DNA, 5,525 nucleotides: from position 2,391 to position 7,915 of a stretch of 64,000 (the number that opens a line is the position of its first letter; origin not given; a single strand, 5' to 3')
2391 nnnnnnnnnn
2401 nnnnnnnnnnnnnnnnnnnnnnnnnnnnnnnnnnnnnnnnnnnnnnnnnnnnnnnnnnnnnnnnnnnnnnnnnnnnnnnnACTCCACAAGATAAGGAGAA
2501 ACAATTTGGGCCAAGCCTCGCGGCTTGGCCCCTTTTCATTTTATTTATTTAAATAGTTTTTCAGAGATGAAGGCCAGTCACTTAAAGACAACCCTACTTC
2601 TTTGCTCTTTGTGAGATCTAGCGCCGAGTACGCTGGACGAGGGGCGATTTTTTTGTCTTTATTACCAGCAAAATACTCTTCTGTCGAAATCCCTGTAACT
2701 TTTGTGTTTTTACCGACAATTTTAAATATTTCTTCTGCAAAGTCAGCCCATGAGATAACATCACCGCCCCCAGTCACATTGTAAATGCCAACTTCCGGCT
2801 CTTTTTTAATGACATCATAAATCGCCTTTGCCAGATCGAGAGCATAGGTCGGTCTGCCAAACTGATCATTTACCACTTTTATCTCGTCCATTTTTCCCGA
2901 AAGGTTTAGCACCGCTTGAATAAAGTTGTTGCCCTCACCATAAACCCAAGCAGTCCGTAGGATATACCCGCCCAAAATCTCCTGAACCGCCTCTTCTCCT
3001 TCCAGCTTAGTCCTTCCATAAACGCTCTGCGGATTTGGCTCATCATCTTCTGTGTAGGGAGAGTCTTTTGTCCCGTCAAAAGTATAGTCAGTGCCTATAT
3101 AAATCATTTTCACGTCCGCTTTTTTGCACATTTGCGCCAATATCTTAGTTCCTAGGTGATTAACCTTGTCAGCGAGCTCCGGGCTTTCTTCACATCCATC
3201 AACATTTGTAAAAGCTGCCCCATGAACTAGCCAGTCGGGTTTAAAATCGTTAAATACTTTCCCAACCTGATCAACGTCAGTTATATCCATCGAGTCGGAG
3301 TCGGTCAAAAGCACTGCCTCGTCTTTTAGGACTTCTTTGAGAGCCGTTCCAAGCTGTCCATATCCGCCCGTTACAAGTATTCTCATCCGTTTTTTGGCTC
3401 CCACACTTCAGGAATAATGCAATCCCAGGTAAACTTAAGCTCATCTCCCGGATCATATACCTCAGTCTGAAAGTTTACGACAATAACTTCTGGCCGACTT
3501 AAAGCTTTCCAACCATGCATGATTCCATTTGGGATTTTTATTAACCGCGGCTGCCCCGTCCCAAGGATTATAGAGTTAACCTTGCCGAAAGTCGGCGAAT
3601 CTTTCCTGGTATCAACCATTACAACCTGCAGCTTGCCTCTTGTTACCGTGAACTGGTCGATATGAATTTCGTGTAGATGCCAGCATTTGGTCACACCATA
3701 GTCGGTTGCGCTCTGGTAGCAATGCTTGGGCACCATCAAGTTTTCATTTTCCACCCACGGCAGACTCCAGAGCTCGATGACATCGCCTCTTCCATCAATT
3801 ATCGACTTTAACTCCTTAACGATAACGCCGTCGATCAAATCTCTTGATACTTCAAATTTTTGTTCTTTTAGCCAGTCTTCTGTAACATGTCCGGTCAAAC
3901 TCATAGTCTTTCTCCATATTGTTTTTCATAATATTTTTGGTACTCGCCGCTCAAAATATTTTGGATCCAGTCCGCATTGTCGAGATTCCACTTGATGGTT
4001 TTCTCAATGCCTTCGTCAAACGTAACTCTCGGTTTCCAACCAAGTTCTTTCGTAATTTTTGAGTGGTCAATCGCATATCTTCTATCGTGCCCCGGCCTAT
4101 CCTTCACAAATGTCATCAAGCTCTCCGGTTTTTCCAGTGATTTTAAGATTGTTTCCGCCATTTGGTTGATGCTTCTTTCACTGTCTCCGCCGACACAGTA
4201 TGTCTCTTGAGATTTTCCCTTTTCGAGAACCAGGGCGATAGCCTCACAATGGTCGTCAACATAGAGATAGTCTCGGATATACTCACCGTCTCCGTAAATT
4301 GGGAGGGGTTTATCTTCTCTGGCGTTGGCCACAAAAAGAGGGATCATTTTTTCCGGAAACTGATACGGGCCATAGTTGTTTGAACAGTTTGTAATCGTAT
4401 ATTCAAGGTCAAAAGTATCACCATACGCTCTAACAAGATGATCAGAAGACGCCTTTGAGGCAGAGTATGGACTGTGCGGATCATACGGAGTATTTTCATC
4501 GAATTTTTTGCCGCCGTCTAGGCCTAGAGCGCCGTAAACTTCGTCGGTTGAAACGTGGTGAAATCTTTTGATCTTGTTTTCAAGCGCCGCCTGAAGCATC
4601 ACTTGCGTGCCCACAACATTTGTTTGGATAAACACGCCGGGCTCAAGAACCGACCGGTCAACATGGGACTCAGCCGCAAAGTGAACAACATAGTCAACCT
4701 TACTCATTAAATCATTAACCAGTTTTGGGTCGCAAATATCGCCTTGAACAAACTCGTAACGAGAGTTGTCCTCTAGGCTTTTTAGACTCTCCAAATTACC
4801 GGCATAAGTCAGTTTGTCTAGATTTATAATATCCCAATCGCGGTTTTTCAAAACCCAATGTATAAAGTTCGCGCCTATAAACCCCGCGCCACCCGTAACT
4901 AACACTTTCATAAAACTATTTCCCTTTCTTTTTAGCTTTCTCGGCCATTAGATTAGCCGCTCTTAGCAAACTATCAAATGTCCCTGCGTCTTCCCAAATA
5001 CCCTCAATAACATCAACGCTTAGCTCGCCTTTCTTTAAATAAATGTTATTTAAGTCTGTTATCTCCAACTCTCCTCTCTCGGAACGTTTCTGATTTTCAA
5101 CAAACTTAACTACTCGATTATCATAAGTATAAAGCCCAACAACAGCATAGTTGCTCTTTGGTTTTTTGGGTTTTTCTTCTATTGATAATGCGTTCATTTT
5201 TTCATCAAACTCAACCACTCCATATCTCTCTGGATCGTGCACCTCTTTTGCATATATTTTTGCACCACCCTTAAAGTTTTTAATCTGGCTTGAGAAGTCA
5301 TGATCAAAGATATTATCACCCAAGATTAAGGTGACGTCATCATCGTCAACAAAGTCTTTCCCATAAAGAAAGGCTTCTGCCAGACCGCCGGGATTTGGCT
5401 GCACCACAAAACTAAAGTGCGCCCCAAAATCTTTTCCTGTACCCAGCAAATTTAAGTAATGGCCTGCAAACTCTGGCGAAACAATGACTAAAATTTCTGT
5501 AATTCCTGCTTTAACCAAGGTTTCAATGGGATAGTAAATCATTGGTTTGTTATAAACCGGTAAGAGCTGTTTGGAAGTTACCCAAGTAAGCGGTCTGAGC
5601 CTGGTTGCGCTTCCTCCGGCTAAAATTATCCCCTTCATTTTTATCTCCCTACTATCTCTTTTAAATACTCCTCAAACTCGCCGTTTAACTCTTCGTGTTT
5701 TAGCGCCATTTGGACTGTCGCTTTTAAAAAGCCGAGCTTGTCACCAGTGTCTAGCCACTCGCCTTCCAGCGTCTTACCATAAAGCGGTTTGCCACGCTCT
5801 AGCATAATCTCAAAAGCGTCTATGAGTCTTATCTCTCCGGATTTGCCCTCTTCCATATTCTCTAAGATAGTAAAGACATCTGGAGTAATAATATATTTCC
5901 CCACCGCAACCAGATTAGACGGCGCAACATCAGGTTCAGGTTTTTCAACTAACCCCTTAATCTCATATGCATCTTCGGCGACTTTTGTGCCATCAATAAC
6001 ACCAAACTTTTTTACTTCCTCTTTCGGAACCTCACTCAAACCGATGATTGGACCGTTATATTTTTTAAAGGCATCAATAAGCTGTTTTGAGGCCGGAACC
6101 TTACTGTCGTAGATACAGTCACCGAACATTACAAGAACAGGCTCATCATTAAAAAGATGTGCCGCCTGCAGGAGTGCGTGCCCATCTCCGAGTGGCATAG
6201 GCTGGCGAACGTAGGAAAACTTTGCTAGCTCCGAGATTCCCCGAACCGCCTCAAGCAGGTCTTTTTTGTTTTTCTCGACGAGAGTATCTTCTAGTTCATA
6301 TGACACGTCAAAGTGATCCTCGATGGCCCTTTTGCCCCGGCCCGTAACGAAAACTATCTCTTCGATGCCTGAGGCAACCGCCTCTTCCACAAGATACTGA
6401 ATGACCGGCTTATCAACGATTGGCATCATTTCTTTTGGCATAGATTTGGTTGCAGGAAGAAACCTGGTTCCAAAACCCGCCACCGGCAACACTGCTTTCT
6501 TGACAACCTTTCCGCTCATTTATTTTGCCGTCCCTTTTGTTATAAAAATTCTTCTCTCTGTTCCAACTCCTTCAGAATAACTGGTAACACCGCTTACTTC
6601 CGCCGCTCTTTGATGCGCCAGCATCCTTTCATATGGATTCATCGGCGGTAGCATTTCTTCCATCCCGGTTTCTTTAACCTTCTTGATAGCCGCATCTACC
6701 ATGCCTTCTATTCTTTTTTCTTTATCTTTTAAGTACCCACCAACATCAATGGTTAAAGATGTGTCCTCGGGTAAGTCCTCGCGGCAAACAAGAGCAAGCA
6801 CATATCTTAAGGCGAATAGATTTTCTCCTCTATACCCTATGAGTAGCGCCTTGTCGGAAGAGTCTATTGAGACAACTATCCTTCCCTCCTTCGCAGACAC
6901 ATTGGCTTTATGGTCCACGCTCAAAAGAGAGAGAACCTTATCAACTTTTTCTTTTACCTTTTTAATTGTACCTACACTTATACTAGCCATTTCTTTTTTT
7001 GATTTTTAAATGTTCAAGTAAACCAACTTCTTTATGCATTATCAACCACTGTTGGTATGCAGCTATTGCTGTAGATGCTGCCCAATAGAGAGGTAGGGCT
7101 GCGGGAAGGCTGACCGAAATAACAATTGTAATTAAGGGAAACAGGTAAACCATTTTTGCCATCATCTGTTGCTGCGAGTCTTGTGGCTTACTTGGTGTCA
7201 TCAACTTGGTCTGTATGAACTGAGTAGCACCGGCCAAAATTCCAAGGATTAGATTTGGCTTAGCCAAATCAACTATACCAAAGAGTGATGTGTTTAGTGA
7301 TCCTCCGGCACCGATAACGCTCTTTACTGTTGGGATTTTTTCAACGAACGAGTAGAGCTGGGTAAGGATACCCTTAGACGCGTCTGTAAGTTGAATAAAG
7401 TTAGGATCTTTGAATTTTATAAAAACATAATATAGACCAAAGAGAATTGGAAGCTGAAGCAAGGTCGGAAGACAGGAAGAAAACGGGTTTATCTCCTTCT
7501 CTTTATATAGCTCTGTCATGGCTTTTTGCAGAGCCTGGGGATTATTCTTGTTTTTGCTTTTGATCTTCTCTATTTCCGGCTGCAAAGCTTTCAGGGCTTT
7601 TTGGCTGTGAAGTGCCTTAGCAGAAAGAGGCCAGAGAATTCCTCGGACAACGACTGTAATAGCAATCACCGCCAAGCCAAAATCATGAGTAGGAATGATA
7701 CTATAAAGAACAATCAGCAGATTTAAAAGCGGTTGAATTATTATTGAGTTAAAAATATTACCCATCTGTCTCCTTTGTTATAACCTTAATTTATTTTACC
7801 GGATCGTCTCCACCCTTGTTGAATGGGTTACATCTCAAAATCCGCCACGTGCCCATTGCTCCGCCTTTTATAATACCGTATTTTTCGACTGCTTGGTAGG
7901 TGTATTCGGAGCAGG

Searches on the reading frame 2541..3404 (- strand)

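Call 65: search_protein_families(library=pfam, proteins=[window:2541-3404:-], max_evalue=0.0001)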
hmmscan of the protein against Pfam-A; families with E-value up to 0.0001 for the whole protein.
window:2541-3404:- (287 aa): 5 families
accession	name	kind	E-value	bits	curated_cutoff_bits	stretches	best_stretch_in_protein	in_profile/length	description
PF04321.23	RmlD_sub_bind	-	2.1e-84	283.5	27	1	7-286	1-283/287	RmlD substrate binding domain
PF01370.27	Epimerase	-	5.5e-25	88.6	20.9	1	9-210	1-239/240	NAD dependent epimerase/dehydratase family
PF16363.11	GDP_Man_Dehyd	-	6.3e-17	62.5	27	1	38-244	58-280/332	GDP-mannose 4,6 dehydratase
PF01073.25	3Beta_HSD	-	9.6e-11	41.7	22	1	38-194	51-224/280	3-beta hydroxysteroid dehydrogenase/isomerase family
PF02719.21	Polysacc_synt_2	-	2.7e-10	40.4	20.2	1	40-109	62-132/293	Polysaccharide biosynthesis protein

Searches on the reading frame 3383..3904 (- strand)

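Call 65: search_protein_families(library=pfam, proteins=[window:3383-3904:-], max_evalue=0.0001)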
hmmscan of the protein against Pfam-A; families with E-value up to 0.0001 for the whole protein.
window:3383-3904:- (173 aa): 2 families
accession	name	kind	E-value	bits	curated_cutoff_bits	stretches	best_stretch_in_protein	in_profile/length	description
PF00908.23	dTDP_sugar_isom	-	4.6e-19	69.2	27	1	24-161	4-144/168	dTDP-4-dehydrorhamnose 3,5-epimerase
PF14667.12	Polysacc_synt_C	-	1.4e-05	25.6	28.7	1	64-153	22-106/111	Polysaccharide biosynthesis C-terminal domain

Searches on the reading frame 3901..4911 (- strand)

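Call 65: search_protein_families(library=pfam, proteins=[window:3901-4911:-], max_evalue=0.0001)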
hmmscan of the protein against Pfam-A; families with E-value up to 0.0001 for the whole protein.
window:3901-4911:- (336 aa): 8 families
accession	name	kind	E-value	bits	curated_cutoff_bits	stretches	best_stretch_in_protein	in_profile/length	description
PF16363.11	GDP_Man_Dehyd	-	5.3e-85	286.2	27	1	4-305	1-332/332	GDP-mannose 4,6 dehydratase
PF01370.27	Epimerase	-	3.7e-68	230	20.9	1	3-241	1-240/240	NAD dependent epimerase/dehydratase family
PF01073.25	3Beta_HSD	-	7.7e-22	78.1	22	1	4-230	1-230/280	3-beta hydroxysteroid dehydrogenase/isomerase family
PF02719.21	Polysacc_synt_2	-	6.2e-21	75.3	20.2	1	3-273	1-265/293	Polysaccharide biosynthesis protein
PF07993.18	NAD_binding_4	-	2e-16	60.4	20.1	1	5-178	1-206/258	Male sterility protein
PF04321.23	RmlD_sub_bind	-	2.8e-15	56.6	27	1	1-267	1-239/287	RmlD substrate binding domain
PF13460.12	NAD_binding_10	-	6.8e-09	36.3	27.2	1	8-173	2-140/184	NAD(P)H-binding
PF05368.20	NmrA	-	8.5e-05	22.7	27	0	2-201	4-172/298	NmrA-like family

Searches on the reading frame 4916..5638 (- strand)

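Call 65: search_protein_families(library=pfam, proteins=[window:4916-5638:-], max_evalue=0.0001)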
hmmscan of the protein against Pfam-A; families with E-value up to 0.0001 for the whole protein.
window:4916-5638:- (240 aa): 2 families
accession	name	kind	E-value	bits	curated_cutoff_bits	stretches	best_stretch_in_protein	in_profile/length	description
PF00483.29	NTP_transferase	-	1.2e-61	208.9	21.2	1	2-232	1-243/245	Nucleotidyl transferase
PF12804.13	NTP_transf_3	-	9.6e-09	36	27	1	3-111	1-98/160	MobA-like NTP transferase domain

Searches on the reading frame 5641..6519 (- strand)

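Call 65: search_protein_families(library=pfam, proteins=[window:5641-6519:-], max_evalue=0.0001)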
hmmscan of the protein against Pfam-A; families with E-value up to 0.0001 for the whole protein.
window:5641-6519:- (292 aa): 1 family
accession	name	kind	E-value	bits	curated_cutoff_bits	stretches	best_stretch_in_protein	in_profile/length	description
PF00483.29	NTP_transferase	-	1.7e-36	126.5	21.2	1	9-270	2-241/245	Nucleotidyl transferase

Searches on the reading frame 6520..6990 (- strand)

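Call 65: search_protein_families(library=pfam, proteins=[window:6520-6990:-], max_evalue=0.0001)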
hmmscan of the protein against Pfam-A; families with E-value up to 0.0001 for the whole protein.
window:6520-6990:- (156 aa): 2 families
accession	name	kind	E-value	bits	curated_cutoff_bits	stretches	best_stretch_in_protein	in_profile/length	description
PF01424.28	R3H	-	5.8e-15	55.5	26.8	1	94-152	3-60/60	R3H domain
PF13083.13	KH_KhpA-B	-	2.3e-08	34.3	32.1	1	25-72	18-65/73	KhpA/KhpB, KH domain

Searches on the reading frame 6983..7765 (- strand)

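Call 65: search_protein_families(library=pfam, proteins=[window:6983-7765:-], max_evalue=0.0001)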
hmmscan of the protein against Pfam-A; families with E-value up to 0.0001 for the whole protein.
window:6983-7765:- (260 aa): 1 family
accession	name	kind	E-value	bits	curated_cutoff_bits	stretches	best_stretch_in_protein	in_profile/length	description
PF02096.25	60KD_IMP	-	1.3e-47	162.3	35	1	29-243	1-162/163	60Kd inner membrane protein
